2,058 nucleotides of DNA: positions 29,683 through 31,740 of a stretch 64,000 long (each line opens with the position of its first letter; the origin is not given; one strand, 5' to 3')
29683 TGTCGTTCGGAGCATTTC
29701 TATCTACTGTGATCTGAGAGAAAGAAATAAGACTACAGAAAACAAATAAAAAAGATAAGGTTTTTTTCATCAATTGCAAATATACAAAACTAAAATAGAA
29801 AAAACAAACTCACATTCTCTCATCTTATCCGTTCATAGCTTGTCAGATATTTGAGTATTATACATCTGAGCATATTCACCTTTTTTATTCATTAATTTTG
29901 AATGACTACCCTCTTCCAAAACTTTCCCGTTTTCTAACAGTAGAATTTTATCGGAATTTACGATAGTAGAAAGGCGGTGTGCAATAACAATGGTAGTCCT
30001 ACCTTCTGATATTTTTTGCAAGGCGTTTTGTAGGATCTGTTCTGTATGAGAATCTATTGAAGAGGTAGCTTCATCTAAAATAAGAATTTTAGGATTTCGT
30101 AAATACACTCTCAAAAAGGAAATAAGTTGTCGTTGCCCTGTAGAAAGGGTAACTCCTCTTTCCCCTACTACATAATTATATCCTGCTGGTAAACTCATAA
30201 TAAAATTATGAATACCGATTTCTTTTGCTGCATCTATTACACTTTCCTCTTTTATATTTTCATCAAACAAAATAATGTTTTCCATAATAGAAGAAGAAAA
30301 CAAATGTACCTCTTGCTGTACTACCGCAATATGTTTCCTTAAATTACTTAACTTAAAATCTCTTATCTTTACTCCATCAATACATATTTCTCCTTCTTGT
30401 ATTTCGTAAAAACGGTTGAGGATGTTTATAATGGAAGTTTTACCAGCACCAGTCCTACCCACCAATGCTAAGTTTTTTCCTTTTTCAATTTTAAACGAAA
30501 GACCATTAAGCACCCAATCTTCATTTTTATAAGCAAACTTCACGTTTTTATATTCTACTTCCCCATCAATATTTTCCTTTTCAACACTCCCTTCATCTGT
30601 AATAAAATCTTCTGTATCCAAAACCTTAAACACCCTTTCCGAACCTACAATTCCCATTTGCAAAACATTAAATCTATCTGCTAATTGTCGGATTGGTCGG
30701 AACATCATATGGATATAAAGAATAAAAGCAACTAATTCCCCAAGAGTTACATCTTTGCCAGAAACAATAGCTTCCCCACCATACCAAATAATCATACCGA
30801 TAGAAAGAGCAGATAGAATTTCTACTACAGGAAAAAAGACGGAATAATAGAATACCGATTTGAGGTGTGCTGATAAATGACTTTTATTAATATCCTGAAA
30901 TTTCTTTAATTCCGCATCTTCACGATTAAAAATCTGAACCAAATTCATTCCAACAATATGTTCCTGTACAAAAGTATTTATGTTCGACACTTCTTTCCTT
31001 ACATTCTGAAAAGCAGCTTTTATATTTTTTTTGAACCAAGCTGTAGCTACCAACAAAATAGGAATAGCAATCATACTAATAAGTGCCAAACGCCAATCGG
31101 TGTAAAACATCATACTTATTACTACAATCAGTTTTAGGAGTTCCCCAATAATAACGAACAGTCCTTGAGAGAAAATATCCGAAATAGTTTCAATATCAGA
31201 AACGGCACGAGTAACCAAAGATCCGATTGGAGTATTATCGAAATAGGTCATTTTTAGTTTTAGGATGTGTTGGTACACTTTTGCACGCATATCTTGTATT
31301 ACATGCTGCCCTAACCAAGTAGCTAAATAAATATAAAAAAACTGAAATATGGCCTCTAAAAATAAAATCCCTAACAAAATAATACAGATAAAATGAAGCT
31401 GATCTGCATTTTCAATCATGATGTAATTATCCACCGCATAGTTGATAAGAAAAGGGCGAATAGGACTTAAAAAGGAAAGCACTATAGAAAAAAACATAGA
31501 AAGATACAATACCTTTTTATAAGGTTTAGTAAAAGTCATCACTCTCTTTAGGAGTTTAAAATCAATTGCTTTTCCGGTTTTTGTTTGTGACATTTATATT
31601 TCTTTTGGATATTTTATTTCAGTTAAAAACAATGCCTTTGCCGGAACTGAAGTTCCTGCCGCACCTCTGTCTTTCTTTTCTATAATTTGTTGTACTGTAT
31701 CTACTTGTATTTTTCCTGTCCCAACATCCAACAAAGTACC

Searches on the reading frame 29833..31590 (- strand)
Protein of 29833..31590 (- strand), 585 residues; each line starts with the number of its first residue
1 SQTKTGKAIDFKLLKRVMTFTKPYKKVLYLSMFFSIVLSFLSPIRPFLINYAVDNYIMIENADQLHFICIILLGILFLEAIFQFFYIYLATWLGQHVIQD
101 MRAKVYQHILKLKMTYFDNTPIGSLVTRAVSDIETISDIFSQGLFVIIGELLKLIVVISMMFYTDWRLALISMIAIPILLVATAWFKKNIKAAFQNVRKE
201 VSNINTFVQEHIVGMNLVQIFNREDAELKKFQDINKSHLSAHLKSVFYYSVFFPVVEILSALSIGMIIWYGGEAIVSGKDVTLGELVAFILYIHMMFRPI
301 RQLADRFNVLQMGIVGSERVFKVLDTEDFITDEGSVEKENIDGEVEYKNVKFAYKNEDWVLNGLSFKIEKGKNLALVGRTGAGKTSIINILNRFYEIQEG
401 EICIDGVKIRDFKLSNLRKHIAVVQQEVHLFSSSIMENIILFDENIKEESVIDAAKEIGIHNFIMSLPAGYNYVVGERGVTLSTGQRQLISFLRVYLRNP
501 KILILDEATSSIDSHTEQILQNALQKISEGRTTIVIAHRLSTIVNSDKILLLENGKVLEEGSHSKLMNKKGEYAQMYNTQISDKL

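Call 45: search_protein_families(library=pfam, proteins=[window:29833-31590:-], max_evalue=0.0001)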
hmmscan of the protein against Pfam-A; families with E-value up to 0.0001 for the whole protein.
window:29833-31590:- (585 aa): 3 families
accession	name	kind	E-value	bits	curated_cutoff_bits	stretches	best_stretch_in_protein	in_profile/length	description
PF00664.28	ABC_membrane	-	6e-59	200.4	28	1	29-299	2-273/274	ABC transporter transmembrane region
PF00005.33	ABC_tran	-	1.8e-29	103.5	25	1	361-510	1-137/137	ABC transporter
PF02463.25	SMC_N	-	6.5e-05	22.9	40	0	387-550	96-209/220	RecF/RecN/SMC N terminal domain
